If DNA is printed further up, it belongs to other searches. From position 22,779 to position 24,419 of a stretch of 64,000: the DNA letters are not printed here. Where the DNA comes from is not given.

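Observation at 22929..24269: Unusual MATH + prolyl-4-hydroxylase domain fusion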

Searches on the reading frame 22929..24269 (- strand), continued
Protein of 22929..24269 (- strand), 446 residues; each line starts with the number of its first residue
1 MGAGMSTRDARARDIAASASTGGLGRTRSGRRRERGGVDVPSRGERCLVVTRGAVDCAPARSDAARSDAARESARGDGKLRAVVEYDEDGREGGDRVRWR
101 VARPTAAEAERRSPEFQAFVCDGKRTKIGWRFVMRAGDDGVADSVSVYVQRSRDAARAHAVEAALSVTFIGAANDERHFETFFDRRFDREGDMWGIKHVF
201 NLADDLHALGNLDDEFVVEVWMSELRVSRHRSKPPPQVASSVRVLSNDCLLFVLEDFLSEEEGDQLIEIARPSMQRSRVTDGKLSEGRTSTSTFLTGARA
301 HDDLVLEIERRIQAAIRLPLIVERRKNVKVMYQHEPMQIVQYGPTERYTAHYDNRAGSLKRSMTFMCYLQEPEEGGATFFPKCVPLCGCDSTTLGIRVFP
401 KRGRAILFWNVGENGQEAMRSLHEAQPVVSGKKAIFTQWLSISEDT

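Call 50: find_related_loci(query=A1, collection=viral_contigs, flank=3000)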
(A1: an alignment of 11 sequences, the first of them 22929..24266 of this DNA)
Query A1 (445 aa) in viral_contigs; peptide patterns used: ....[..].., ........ (x = any residue, [..] = any of these).
20 stretches matched a pattern, but none encodes a relative of the query by tblastn (E <= 1e-3).
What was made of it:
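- Tried and rejected: A scan of IMG/VR viral contigs found no relative, so there is no link to the P4H genes of prasinoviruses (call 50).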

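Call 61: search_protein_families(library=pfam, proteins=[P0027], max_evalue=0.01)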
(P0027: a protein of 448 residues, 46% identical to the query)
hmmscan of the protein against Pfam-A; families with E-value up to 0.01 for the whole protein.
P0027 (448 aa): 1 family
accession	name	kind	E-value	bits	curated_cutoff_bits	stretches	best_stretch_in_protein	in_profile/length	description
PF13640.12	2OG-FeII_Oxy_3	-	2.2e-13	51.4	27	1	301-427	1-97/98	2OG-Fe(II) oxygenase superfamily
